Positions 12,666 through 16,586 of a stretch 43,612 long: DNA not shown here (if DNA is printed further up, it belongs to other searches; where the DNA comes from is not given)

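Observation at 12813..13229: The tail fibre ends in a Hint / bacterial-intein-like domain, predicting autoproteolytic maturation rather than a classical chaperone domain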

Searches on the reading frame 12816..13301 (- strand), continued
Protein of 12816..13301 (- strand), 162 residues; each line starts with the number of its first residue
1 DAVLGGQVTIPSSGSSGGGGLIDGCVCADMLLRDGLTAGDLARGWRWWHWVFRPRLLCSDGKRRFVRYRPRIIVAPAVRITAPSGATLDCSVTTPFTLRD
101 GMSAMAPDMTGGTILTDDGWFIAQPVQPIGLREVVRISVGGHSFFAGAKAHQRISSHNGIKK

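Call 47: predict_structure(alignment_id=A2)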
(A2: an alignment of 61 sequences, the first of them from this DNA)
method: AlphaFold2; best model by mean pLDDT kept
length: 142 residues; sequences in the alignment: 61
mean_pLDDT: 93.3   pTM: 0.88
mean pLDDT of the five models: 93.3, 93.3, 93.2, 93.0, 92.7
residues with pLDDT >= 90: 125; 70-90: 8; 50-70: 9; < 50: 0
segments of 3 or more residues with pLDDT < 50: none
pLDDT, mean of each block of 10 residues (from residue 1): 83 97 92 93 94 98 98 95 95 97 98 96 96 84 56
secondary structure, 60 per line:
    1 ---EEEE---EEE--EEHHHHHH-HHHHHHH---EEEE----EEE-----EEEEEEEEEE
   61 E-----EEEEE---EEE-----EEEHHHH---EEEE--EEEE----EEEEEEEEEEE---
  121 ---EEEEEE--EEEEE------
elements in order: E4-7 E11-13 H18-23 H25-31 E35-38 E43-45 E51-61 E67-71 E75-77 E83-85 H86-89 E93-96 E99-102 E107-117 E124-129 E132-136
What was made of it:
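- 12828..13229 (-): Hint-fold domain, residues Cys1070 to Asn1203. AF2 pLDDT 93.3, pTM 0.88 (call 47).
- On Hint (Hedgehog/intein) superfamily: AF2 pLDDT 93.3 (call 47).
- AF2 model, pLDDT 93.3 (call 47). The tail has low model confidence (pLDDT ~56, call 47) and no coordinates were available to check that the Lys can reach the thioester.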

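Call 49: fold_search(model_id=the predicted structure, library=pdb)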
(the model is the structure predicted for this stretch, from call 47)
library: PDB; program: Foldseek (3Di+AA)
matches with E <= 10: 301; with E <= 0.001: 33
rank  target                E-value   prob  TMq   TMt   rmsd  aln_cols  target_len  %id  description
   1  6riy_B                6.1e-06  1.00  0.69  0.74   3.6       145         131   16  Crystal structure of MchDnaB-1 intein (N145AA) (released 2020-05-13)
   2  6vgv                  9.9e-06  1.00  0.69  0.68   5.3       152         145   17  Crystal structure of VidaL intein (released 2020-05-27)
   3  6rix_B                1.0e-05  1.00  0.71  0.76   3.3       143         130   16  Crystal structure of MchDnaB-1 intein (released 2020-05-13)
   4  6rix_A                1.0e-05  1.00  0.66  0.71   4.6       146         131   16  Crystal structure of MchDnaB-1 intein (released 2020-05-13)
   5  6riz                  2.0e-05  1.00  0.68  0.75   3.4       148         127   16  Crystal structure of gp41-1 intein (C1A, F65W, D107C) (released 2020-04-29)
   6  6riy_A                2.3e-05  1.00  0.71  0.77   3.2       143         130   15  Crystal structure of MchDnaB-1 intein (N145AA) (released 2020-05-13)
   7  1mi8                  2.9e-05  1.00  0.67  0.67   3.7       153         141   14  2.0 Angstrom crystal structure of a DnaB intein from Synechocystis sp. PCC 6803 (released 2003-08-19)
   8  6bs8_B                3.8e-05  1.00  0.71  0.78   3.3       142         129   18  The class 3 DnaB intein from Mycobacterium smegmatis (released 2018-11-21)
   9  6bs8_C                4.0e-05  1.00  0.71  0.80   2.8       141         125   18  The class 3 DnaB intein from Mycobacterium smegmatis (released 2018-11-21)
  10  4o1r                  4.7e-05  1.00  0.69  0.69   3.4       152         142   15  Crystal structure of NpuDnaB intein (released 2014-03-19)
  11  6frh_A                4.9e-05  1.00  0.71  0.64   4.1       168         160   15  Crystal structure of Ssp DnaB Mini-Intein variant M86 (released 2019-01-30)
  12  6qaz                  5.8e-05  1.00  0.73  0.81   2.5       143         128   17  Crystal structure of gp41-1 intein (released 2019-11-13)
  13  6bs8_A                7.6e-05  1.00  0.71  0.79   3.0       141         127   18  The class 3 DnaB intein from Mycobacterium smegmatis (released 2018-11-21)
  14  4kl5_A                7.6e-05  1.00  0.70  0.70   3.4       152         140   13  Crystal structure of NpuDnaE intein (released 2013-09-04)
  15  2lwy_MODEL_1_A        1.4e-04  1.00  0.68  0.69   3.3       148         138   10  Solution Structure of Bacterial Intein-Like domain from Clostridium thermocellum (released 2013-05-08)
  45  1at0                  3.6e-03  1.00  0.61  0.60   4.5       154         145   14  17-kDA fragment of hedgehog C-terminal autoprocessing domain (released 1997-11-12)
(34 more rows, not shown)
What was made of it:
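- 12828..13229 (-): All 50 Foldseek PDB hits listed (of 301 with E<=10) are inteins, BIL or Hedgehog Hint domains, with TM 0.44-0.73 normalised to the query and best E 6e-6 (call 49).
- On Hint (Hedgehog/intein) superfamily: All 50 listed Foldseek PDB hits (of 301 with E<=10) are inteins, BIL or Hedgehog domains; 33 have E<=1e-3 (call 49).
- On Peptidase S74 intramolecular chaperone: The fold is Hint (call 49).
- Closest known: Tetrahymena BUBL BIL2 domain. Same: Hint fold (call 49).
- All 50 listed Foldseek PDB hits are inteins, BIL or Hedgehog Hint domains, for example gp41-1 6qaz (TM 0.73/0.81), C. thermocellum BIL 2lwy and Hedgehog 1at0 (call 49).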

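Call 56: fold_search(model_id=the predicted structure, library=viral)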
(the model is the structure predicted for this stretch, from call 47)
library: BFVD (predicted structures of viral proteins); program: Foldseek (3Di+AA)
matches with E <= 10: 536; with E <= 0.001: 44
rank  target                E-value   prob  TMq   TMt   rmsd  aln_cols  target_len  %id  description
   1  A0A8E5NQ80            8.3e-12  1.00  0.86  0.28   2.0       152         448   30  (no name in the UniProt tables at hand)
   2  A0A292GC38            3.0e-10  1.00  0.82  0.42   2.8       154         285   30  (no name in the UniProt tables at hand)
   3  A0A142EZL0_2          1.7e-09  1.00  0.82  0.13   2.7       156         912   29  (no name in the UniProt tables at hand)
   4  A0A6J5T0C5            3.3e-08  1.00  0.79  0.29   2.6       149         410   22  Uncharacterized protein [uncultured Caudovirales phage]
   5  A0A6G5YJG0            8.2e-06  1.00  0.69  0.19   3.1       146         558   16  (no name in the UniProt tables at hand)
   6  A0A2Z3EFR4            1.1e-05  1.00  0.71  0.17   4.0       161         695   17  (no name in the UniProt tables at hand)
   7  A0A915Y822            1.2e-05  1.00  0.70  0.26   3.8       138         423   20  (no name in the UniProt tables at hand)
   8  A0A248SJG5            1.3e-05  1.00  0.70  0.17   3.6       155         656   17  (no name in the UniProt tables at hand)
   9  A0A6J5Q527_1          1.7e-05  1.00  0.68  0.14   3.7       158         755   16  Uncharacterized protein [uncultured Caudovirales phage]
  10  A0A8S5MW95            2.2e-05  1.00  0.59  0.26   4.6       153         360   14  Hint [Caudovirales sp. ctUL28]
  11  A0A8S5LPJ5            2.3e-05  1.00  0.67  0.23   5.8       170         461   16  DNA polymerase [Myoviridae sp. ct0f722]
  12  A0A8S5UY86            2.4e-05  1.00  0.69  0.21   3.7       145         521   15  Hint [Phage sp. ctKtV17]
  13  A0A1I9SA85            3.1e-05  1.00  0.74  0.13   4.4       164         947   13  DNA-directed DNA polymerase [Rhodococcus phage Weasels2]
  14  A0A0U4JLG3            3.7e-05  1.00  0.66  0.15   5.1       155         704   17  (no name in the UniProt tables at hand)
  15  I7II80                4.8e-05  1.00  0.74  0.28   3.3       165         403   13  Terminase (T4 gp17-like) [Campylobacter phage CP21]
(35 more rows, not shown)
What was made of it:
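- On Hint (Hedgehog/intein) superfamily: In BFVD, after the homologous fibre ends, the named hits are mostly phage inteins or intein-bearing proteins (call 56).
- In BFVD, the hits ranked after the homologous fibre ends that carry a name are mostly phage inteins or intein-bearing proteins (call 56).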

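Call 59: find_related_loci(query=window:12816-13250:-, collection=genome_contigs, flank=6000)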
Query window:12816-13250:- (145 aa) in genome_contigs; peptide patterns used: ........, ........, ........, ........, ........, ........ (x = any residue, [..] = any of these).
93 stretches matched a pattern, but none encodes a relative of the query by tblastn (E <= 1e-3).

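Call 61: find_encoding_contigs(protein=P0001, flank=3000, max_places=4)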
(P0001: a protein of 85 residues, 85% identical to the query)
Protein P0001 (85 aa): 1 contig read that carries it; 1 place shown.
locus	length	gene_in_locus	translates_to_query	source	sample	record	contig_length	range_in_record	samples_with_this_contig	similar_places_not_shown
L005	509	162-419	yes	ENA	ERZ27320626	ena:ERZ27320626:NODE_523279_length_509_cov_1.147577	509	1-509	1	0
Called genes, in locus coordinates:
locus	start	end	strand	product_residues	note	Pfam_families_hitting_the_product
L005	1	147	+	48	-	?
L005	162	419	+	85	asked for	-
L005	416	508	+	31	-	?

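Call 62: find_related_loci(query=window:12816-13250:-, collection=viral_contigs, flank=6000)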
Query window:12816-13250:- (145 aa) in viral_contigs; peptide patterns used: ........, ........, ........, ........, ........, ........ (x = any residue, [..] = any of these).
6 stretches matched a pattern, but none encodes a relative of the query by tblastn (E <= 1e-3).

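Call 83: list_cluster_members(proteins=[P0002, P0003, P0005, P0009, P0010, P0020, P0029, P0033, P0058, P0068])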
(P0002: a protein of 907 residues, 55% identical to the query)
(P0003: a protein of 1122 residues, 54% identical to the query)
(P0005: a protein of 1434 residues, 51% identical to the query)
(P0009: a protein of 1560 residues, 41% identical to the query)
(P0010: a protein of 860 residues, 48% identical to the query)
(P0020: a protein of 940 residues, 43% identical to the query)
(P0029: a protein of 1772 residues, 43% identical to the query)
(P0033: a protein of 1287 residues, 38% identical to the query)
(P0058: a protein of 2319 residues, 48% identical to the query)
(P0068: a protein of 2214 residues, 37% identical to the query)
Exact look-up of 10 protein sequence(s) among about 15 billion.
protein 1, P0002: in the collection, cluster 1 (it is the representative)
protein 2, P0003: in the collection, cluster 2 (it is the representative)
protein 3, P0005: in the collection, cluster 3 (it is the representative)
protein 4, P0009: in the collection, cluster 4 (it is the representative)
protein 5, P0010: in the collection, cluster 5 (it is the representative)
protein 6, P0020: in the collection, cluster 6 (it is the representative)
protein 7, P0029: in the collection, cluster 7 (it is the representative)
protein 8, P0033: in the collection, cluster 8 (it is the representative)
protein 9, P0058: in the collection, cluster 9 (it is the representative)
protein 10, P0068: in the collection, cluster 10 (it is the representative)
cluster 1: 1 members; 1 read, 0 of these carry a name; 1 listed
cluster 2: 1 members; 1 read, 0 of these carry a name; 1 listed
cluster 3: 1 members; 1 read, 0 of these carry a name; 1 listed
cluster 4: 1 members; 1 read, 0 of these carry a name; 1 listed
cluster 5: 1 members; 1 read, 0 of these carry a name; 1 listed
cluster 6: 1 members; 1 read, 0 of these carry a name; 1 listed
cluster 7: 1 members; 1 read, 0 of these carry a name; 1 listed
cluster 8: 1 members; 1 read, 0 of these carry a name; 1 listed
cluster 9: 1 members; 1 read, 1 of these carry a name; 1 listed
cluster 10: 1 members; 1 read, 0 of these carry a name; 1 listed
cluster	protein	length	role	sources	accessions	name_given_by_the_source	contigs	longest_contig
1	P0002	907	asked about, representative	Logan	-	-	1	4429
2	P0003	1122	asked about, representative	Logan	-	-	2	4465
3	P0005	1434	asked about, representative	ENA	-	-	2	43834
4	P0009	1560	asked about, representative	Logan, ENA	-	-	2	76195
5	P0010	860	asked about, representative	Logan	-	-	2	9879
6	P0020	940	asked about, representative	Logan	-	-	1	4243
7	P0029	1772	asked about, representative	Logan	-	-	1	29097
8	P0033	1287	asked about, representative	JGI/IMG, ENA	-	-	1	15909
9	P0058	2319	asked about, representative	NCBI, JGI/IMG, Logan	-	predicted nucleic acid-binding Zn-ribbon protein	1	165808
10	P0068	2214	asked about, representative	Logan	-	-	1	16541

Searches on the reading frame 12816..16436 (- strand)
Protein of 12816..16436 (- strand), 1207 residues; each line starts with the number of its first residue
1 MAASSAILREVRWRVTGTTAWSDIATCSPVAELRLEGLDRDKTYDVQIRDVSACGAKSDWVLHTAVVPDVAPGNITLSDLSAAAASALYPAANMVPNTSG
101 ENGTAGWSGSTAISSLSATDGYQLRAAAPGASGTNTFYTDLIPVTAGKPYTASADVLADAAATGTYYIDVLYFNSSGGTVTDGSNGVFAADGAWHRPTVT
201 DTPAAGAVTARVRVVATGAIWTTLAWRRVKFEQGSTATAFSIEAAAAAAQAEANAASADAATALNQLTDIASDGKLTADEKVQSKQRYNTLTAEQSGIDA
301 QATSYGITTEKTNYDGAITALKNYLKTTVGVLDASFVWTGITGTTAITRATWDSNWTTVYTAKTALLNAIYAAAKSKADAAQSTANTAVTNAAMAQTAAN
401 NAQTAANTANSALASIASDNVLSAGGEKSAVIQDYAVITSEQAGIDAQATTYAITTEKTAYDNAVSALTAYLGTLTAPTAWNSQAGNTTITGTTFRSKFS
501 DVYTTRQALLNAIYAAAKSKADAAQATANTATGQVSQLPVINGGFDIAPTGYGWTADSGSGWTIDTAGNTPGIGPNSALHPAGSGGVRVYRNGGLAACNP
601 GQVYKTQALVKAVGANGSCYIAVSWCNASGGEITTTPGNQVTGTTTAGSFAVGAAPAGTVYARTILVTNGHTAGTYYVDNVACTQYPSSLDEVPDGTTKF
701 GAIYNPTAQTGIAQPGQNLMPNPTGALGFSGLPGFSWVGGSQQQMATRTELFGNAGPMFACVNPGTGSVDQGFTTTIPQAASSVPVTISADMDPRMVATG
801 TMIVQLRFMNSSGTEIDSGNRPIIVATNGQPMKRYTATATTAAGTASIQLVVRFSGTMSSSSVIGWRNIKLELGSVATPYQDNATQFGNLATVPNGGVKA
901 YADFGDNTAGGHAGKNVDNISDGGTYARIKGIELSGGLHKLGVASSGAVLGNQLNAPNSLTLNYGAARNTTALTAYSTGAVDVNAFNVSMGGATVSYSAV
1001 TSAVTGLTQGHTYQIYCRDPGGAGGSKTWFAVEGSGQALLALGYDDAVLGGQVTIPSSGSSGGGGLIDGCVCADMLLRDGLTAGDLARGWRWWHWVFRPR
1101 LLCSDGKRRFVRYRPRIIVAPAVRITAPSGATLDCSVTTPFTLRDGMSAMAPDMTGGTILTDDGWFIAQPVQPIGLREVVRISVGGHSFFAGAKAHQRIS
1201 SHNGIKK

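Call 5: search_protein_families(library=pfam, proteins=[window:12816-16436:-], max_evalue=10)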
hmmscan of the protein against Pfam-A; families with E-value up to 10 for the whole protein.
window:12816-16436:- (1207 aa): 2 families
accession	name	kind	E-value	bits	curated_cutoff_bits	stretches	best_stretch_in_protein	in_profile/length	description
PF02018.23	CBM_4_9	-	4.4e-05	24.3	25.9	1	93-215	2-130/136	Carbohydrate binding domain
PF20124.4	DUF6514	-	0.81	10.4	23.9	1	276-317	10-51/94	Family of unknown function (DUF6514)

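Call 6: search_protein_families(library=phrogs, proteins=[window:12816-16436:-], max_evalue=1)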
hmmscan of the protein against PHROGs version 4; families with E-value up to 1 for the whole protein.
window:12816-16436:- (1207 aa): 6 families
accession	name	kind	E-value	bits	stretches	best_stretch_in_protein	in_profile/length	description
phrog_38044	-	unknown function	1.7e-28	99.3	2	390-537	1483-1622/3576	-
phrog_31539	-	unknown function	2.4e-21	76.7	2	391-523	398-527/899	-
phrog_21973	-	tail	4.6e-14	50.9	2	210-393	2237-2407/3605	tail protein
phrog_5499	-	moron, auxiliary metabolic gene and host takeover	3.9e-07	27.2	3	256-402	2421-2550/5292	host range and adsorption protein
phrog_7994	-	other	0.0004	18.8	2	426-533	1252-1352/2175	glycerophosphoryl diester phosphodiesterase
phrog_14212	-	unknown function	0.42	12.1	0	404-456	14-65/97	-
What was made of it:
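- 12813..16436 (-): Distal tail-fibre gene (1207 aa plus stop). It follows the J-like gene with an ATGA start/stop overlap. PHROG tail and host-range families match residues 210-537 (call 6).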

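Call 8: search_protein_families(library=ncbifam, proteins=[window:12816-16436:-], max_evalue=10)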
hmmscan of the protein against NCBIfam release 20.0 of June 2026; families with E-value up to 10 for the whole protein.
window:12816-16436:- (1207 aa): 3 families
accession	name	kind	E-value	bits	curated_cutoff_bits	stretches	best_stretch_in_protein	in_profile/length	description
NF048003.1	GTA_spike_fiber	domain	9.1e-06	26.3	36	2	91-249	6-179/182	phage head spike fiber domain-containing protein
NF011511.0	PRK14949.1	equivalog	0.72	8.1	1016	1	241-528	405-678/984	DNA polymerase III subunits gamma and tau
NF040598.1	Ala_zip_lipo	subfamily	3.6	8.2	43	1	363-415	30-82/90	Lpp/OprI family alanine-zipper lipoprotein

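Call 60: find_encoding_contigs(protein=window:12816-16436:-, flank=3000, max_places=4)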
Protein window:12816-16436:- (1207 aa): 3 contigs read that carry it; 1 place shown.
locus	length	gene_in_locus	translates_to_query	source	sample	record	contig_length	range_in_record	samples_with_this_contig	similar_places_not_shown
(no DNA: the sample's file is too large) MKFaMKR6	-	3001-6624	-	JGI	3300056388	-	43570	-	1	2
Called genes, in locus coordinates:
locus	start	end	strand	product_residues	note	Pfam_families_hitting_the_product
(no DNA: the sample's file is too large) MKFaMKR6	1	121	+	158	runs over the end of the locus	PF08875:DUF1833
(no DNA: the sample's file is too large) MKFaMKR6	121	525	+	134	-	PF00877:NLPC_P60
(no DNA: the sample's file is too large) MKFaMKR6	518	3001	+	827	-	PF24801:FNIII-A_GpJ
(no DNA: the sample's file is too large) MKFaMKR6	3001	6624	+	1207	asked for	-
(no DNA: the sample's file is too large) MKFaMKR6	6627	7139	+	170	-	-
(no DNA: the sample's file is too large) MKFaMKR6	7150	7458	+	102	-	-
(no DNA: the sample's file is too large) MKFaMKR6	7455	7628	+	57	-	-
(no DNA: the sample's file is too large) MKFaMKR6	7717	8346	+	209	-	PF05838:Glyco_hydro_108, PF09374:PG_binding_3 (weak)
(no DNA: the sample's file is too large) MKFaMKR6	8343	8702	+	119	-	PF16083:Phage_holin_3_3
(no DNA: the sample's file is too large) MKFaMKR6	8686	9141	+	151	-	-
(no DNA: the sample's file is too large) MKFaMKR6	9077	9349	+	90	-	PF23793:LysC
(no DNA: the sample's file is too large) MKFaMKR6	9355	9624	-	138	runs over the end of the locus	-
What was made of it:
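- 12813..16436 (-): The same gene call appears on the source metagenome contig, after DUF1833, NlpC/P60 and FNIII-A_GpJ genes (call 60).
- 16436..19018 (-): Upstream gene: the proximal part of the central tail fibre J. FNIII-A_GpJ is on record for it (call 60).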
